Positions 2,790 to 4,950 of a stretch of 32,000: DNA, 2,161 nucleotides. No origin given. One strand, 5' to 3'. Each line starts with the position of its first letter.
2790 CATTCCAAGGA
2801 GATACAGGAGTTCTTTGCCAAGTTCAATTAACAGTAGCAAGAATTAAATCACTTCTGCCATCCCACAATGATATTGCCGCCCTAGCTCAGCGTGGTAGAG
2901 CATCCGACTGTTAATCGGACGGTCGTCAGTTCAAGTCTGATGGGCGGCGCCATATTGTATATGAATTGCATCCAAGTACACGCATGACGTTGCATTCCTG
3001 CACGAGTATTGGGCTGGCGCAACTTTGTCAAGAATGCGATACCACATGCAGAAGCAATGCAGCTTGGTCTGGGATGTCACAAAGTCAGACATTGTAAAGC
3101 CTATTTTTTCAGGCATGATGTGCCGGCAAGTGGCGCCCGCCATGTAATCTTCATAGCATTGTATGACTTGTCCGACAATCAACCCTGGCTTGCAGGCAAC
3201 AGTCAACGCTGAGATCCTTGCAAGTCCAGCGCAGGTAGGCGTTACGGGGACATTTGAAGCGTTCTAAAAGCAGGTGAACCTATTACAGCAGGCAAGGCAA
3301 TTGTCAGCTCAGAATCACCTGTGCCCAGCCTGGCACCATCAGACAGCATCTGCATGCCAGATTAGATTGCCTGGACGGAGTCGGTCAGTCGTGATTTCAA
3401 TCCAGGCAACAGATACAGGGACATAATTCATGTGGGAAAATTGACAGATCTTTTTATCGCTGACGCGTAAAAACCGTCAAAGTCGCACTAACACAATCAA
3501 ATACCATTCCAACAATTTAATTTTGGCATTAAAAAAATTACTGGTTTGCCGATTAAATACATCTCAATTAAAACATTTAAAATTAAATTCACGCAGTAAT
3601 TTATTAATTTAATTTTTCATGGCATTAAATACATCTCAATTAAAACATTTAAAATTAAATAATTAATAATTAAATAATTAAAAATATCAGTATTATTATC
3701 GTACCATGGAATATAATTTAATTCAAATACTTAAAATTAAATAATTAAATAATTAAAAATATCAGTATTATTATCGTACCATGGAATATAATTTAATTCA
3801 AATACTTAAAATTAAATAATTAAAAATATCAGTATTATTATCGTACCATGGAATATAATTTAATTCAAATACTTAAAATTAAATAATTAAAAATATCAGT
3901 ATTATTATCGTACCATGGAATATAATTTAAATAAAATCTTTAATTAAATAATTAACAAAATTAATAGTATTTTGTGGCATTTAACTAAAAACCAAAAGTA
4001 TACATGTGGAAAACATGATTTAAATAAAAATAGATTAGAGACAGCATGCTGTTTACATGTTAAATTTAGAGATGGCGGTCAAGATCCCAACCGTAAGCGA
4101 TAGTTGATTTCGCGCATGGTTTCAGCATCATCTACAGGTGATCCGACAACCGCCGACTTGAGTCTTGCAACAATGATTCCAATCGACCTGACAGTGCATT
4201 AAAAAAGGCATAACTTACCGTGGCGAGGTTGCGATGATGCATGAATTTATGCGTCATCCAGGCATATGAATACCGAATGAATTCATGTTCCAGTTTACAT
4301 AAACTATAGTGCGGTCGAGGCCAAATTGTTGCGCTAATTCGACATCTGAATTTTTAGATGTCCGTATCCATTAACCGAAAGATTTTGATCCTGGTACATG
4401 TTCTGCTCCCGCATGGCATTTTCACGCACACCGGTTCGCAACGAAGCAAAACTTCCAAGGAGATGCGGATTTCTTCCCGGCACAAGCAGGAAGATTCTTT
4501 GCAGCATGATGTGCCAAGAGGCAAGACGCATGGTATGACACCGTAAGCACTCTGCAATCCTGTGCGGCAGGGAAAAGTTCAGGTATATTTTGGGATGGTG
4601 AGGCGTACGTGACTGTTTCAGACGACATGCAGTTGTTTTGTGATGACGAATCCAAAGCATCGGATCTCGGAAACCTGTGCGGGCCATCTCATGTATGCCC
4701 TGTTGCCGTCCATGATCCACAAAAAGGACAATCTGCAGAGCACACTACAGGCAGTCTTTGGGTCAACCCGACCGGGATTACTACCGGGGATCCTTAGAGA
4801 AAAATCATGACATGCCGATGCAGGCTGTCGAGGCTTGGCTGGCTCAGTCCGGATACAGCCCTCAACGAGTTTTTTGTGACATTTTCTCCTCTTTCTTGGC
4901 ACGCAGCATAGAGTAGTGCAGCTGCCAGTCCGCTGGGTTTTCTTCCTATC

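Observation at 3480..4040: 560-bp extremely AT-rich block with two families of near-perfect tandem repeats (iteron-like) beside tRNA-Asn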

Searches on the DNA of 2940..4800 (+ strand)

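Call 52: search_dna_similar(query=window:3480-4100:+, collection=phages, mode=distant, max_evalue=0.001, max_rows=10)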
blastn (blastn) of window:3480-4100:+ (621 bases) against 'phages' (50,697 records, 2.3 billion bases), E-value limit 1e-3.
No match.

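Call 53: search_dna_similar(query=window:3480-4100:+, collection=plasmids, mode=distant, max_evalue=0.001, max_rows=10)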
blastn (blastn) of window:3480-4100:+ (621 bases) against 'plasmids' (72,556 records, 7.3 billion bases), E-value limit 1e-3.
No match.

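Call 70: search_rna_families(source=window, start=2940, end=4800, threshold=evalue, max_evalue=1)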
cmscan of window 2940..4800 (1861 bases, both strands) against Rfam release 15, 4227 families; matches with E-value up to 1: 0.
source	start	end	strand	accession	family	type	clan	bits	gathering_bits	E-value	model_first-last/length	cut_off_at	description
